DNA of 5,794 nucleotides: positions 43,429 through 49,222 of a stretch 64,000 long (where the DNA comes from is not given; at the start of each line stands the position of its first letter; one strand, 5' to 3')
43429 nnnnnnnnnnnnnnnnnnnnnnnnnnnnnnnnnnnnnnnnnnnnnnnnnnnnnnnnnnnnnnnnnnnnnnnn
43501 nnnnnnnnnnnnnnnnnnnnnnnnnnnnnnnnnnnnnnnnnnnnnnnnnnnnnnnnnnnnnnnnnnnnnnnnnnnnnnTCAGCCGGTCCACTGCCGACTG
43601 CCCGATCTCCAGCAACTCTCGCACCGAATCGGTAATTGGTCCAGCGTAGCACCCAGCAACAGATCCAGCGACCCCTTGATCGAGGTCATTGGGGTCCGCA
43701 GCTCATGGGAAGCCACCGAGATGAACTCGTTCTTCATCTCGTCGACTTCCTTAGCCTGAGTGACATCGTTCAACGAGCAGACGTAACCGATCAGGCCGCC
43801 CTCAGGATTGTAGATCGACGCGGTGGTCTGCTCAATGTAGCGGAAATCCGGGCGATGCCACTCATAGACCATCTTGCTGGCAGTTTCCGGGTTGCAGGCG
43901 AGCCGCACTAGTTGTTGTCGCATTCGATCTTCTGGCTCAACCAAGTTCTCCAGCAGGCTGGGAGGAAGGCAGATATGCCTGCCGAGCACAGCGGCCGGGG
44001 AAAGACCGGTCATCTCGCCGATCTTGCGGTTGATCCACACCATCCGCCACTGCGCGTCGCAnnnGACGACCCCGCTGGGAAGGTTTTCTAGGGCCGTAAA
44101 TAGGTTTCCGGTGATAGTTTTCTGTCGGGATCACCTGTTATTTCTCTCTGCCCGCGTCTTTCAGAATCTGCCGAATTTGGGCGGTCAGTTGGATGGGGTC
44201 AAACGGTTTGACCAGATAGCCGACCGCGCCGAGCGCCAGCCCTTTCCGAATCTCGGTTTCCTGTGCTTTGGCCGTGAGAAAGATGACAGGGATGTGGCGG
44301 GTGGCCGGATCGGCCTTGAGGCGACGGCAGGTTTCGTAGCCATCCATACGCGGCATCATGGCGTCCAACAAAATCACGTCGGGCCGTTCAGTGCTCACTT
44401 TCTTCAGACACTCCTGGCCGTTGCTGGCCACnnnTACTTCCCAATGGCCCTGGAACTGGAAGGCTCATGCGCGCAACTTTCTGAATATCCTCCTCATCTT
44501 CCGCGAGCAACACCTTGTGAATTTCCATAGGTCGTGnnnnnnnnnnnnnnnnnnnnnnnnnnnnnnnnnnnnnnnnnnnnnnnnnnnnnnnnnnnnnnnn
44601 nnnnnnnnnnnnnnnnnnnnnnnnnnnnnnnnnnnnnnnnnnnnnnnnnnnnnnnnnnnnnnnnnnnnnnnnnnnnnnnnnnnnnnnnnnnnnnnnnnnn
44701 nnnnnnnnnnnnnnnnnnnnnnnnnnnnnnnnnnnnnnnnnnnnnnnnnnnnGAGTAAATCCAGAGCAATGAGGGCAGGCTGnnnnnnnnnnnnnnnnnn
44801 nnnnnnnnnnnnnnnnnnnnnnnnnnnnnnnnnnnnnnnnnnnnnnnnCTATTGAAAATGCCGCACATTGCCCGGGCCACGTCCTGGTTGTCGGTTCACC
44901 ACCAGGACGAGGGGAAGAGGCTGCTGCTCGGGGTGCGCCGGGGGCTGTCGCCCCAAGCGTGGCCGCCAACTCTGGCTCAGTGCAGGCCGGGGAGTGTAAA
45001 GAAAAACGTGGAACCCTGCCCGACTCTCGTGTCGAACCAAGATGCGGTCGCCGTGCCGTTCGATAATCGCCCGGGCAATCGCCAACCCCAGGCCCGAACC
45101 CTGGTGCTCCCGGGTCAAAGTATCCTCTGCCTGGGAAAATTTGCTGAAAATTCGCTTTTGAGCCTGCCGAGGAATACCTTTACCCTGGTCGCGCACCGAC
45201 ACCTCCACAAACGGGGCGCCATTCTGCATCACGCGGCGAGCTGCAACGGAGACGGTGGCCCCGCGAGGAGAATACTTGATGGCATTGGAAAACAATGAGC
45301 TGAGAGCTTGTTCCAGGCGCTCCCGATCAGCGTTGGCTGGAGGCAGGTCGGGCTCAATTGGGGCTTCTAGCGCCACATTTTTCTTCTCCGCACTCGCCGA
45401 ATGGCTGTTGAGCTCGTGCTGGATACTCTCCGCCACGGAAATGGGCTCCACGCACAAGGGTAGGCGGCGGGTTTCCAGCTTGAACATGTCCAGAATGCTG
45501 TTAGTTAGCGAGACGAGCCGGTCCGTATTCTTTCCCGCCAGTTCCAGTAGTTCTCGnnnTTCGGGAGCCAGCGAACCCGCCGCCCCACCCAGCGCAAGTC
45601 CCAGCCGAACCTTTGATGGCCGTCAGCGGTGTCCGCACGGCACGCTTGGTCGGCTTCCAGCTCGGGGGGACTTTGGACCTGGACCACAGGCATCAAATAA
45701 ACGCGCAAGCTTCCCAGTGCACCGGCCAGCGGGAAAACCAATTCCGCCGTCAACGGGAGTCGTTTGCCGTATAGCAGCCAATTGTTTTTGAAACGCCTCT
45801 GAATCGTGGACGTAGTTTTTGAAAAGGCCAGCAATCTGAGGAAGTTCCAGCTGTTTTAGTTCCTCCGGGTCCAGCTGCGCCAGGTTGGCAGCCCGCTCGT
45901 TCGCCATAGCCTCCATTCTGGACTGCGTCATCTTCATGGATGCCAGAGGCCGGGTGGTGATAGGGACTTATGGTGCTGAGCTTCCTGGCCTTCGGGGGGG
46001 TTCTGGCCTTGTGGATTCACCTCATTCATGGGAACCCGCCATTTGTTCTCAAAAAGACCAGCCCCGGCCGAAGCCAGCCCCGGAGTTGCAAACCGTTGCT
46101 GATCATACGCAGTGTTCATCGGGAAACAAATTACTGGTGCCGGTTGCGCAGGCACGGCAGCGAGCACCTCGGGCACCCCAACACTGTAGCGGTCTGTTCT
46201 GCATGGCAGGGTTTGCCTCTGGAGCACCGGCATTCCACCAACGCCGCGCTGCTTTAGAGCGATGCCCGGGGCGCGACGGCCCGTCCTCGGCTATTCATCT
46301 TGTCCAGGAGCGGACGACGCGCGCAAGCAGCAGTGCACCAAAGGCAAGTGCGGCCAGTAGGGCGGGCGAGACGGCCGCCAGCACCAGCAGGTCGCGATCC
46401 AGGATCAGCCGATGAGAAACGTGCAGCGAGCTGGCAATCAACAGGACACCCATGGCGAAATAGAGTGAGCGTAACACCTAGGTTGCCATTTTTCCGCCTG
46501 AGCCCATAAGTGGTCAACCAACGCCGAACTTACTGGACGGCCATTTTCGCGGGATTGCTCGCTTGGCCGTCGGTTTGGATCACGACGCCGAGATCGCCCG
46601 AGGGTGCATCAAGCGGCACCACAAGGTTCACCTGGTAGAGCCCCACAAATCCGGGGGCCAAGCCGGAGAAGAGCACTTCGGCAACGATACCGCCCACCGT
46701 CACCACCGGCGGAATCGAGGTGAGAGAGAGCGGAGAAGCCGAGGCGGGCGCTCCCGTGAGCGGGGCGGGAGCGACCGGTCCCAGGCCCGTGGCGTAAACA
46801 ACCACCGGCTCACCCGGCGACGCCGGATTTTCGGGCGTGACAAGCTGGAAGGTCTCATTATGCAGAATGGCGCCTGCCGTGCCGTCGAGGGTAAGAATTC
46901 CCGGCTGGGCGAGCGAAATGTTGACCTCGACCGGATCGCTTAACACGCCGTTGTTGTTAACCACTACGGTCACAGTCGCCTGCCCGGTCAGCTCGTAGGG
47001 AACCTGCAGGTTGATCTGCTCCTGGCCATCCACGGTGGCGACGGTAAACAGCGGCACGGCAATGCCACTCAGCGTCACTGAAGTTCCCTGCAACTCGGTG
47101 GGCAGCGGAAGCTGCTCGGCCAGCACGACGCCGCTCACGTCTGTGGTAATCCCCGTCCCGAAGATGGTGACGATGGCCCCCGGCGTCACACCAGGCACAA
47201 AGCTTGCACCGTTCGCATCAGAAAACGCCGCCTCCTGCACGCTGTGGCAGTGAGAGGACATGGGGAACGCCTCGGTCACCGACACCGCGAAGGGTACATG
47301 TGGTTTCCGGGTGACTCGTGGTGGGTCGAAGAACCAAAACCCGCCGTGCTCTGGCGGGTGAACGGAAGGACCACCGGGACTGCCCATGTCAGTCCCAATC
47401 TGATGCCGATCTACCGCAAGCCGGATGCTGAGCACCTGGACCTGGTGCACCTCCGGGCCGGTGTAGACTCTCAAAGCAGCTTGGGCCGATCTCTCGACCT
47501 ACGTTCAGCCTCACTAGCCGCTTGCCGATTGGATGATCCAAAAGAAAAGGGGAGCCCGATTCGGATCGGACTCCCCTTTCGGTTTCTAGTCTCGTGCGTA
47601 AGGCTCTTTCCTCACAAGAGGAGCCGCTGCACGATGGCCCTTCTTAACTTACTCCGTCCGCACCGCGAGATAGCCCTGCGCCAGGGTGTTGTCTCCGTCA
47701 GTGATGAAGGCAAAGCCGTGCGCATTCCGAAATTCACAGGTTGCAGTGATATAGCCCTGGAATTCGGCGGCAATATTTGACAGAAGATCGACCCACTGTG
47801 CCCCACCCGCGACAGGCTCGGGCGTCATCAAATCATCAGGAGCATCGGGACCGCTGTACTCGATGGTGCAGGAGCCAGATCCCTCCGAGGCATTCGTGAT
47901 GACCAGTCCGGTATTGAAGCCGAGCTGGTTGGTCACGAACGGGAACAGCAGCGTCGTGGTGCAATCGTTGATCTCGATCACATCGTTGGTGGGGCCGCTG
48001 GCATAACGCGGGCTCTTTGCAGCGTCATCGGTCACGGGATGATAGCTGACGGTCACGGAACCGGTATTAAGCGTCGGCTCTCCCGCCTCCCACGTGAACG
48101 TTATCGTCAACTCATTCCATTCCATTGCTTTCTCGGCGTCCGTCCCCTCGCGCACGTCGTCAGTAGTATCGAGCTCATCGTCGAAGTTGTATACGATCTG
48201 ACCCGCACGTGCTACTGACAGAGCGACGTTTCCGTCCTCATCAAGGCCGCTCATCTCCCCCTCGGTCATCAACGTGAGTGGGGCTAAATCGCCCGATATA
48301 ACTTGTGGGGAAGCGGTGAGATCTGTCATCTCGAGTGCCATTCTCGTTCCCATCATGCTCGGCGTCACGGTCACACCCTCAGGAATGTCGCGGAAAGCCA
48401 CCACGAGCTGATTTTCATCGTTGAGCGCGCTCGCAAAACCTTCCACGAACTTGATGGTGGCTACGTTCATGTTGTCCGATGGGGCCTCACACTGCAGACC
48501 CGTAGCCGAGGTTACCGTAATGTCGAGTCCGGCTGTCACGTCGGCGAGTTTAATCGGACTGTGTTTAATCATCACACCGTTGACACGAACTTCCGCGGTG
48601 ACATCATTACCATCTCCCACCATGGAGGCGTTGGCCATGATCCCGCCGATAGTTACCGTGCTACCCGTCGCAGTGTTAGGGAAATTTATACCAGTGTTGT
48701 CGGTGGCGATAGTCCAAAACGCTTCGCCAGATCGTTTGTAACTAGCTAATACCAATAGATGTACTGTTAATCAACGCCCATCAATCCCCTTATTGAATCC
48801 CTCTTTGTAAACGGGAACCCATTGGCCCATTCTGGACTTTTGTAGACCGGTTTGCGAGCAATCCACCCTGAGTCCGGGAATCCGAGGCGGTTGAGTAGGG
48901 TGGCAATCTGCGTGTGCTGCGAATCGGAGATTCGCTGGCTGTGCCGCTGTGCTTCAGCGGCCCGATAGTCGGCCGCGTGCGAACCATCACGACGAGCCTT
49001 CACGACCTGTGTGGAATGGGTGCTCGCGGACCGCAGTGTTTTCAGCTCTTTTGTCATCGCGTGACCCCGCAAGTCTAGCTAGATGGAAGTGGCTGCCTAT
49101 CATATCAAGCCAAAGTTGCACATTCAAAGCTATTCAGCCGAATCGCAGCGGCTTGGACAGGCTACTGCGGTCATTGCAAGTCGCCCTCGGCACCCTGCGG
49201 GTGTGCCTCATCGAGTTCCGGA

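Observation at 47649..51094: Two paralogous acidic Thr/Asp-rich secreted proteins of unrecognised family next to the T2SS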

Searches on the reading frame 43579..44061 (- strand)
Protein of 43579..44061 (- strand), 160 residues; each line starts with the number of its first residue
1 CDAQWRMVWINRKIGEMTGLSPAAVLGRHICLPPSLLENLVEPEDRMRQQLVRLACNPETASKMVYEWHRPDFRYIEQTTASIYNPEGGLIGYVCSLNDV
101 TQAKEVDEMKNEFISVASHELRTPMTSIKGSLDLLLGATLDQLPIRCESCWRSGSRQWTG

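Call 62: search_protein_families(library=pfam, proteins=[window:43579-44061:-], max_evalue=0.1)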
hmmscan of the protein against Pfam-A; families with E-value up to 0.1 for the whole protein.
window:43579-44061:- (160 aa): 5 families
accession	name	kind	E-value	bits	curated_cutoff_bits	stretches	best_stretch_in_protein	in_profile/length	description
PF00512.31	HisKA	-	3.7e-09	36.9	26.9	1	109-137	1-29/66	His Kinase A (phospho-acceptor) domain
PF00989.32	PAS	-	9.4e-08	32.5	22.6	1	2-100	18-113/113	PAS fold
PF08448.16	PAS_4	-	1.3e-07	32.3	23.1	1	1-104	11-109/110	PAS fold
PF13426.13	PAS_9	-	0.0017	19.1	27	1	6-102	12-103/103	PAS domain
PF12860.13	PAS_7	-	0.0027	18.3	27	1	2-107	12-114/115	PAS fold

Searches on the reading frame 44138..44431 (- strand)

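Call 62: search_protein_families(library=pfam, proteins=[window:44138-44431:-], max_evalue=0.1)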
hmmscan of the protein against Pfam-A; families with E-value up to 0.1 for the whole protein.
window:44138-44431:- (97 aa): 4 families
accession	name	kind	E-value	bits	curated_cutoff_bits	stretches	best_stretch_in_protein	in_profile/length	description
PF00072.30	Response_reg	-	1.8e-24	86.5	30.2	1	2-86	28-110/111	Response regulator receiver domain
PF06803.17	DUF1232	-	0.02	15.1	23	1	63-80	2-19/37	Protein of unknown function (DUF1232)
PF02310.24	B12-binding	-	0.051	13.9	32.1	1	6-51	41-86/121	B12 binding domain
PF23198.2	PDE8A_N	-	0.071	13.5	29.6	1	3-72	41-111/147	PDE8A-like, N-terminal domain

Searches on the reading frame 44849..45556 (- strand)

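Call 62: search_protein_families(library=pfam, proteins=[window:44849-45556:-], max_evalue=0.1)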
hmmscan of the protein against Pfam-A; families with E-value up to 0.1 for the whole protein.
window:44849-45556:- (235 aa): 3 families
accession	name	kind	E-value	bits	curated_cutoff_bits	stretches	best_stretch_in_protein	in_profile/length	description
PF02518.31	HATPase_c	-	1.4e-23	83.9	26.4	1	77-190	2-109/111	Histidine kinase-, DNA gyrase B-, and HSP90-like ATPase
PF13581.12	HATPase_c_2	-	1.7e-05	25.3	27.4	1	76-167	27-111/127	Histidine kinase-like ATPase domain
PF25265.1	USP32_N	-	0.012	15.9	27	1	126-150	37-61/93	USP32 N-terminal domain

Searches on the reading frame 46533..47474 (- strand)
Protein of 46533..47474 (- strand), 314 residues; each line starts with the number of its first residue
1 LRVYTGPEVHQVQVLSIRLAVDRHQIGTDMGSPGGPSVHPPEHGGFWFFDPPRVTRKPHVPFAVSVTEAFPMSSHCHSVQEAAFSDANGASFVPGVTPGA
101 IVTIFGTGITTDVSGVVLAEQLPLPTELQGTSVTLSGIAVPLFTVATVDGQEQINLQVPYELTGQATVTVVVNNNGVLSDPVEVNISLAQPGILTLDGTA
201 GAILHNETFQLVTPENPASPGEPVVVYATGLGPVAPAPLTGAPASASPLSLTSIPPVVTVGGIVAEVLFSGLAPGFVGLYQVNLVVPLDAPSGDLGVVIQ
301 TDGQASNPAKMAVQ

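Call 4: search_protein_families(library=pfam, proteins=[window:46533-47474:-], max_evalue=1)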
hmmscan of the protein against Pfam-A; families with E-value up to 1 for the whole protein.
window:46533-47474:- (314 aa): 2 families
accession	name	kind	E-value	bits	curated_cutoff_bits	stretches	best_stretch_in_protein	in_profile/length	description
PF01833.30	TIG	-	0.025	15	20.9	1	99-182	16-80/84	IPT/TIG domain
PF12544.13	LAM_C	-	0.099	13.2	26.7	1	136-179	9-52/127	Lysine-2,3-aminomutase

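Call 5: search_protein_families(library=ncbifam, proteins=[window:46533-47474:-], max_evalue=1)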
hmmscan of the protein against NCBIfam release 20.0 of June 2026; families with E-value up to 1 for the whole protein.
window:46533-47474:- (314 aa): 2 families
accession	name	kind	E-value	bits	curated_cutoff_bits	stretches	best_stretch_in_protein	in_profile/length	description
TIGR03437.1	Soli_cterm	paralog_domain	1.7e-60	204.6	29.05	1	87-314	2-225/225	Solibacter uncharacterized C-terminal domain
NF011818.0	PRK15290.1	equivalog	0.16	11.4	317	1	123-184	183-241/243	fimbrial chaperone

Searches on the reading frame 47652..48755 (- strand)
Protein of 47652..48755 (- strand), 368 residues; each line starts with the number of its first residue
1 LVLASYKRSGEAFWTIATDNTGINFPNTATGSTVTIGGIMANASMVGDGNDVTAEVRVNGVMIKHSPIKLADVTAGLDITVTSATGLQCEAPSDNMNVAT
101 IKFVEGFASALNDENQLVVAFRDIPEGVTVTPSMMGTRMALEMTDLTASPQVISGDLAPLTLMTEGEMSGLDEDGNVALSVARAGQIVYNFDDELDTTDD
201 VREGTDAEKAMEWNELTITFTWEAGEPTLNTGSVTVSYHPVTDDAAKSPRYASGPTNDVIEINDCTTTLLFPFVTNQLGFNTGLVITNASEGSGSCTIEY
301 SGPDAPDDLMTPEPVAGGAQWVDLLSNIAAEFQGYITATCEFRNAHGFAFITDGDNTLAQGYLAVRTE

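Call 4: search_protein_families(library=pfam, proteins=[window:47652-48755:-], max_evalue=1)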
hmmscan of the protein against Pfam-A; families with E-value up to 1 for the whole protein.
window:47652-48755:- (368 aa): 1 family
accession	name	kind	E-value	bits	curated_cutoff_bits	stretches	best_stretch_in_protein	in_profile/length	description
PF11025.13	GP40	-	0.013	15.7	21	1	225-264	20-60/164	Glycoprotein GP40 of Cryptosporidium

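Call 5: search_protein_families(library=ncbifam, proteins=[window:47652-48755:-], max_evalue=1)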
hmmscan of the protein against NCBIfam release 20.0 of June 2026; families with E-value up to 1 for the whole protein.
window:47652-48755:- (368 aa): 0 families

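Call 71: search_protein_families(library=phrogs, proteins=[window:47652-48755:-], max_evalue=0.01)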
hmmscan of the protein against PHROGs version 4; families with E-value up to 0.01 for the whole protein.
window:47652-48755:- (368 aa): 0 families

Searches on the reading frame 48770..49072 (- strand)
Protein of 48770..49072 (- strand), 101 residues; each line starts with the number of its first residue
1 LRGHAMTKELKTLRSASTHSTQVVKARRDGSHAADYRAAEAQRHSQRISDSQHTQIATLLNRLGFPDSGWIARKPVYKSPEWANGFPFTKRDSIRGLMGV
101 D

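Call 62: search_protein_families(library=pfam, proteins=[window:48770-49072:-], max_evalue=0.1)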
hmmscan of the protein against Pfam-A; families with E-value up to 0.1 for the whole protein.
window:48770-49072:- (101 aa): 0 families
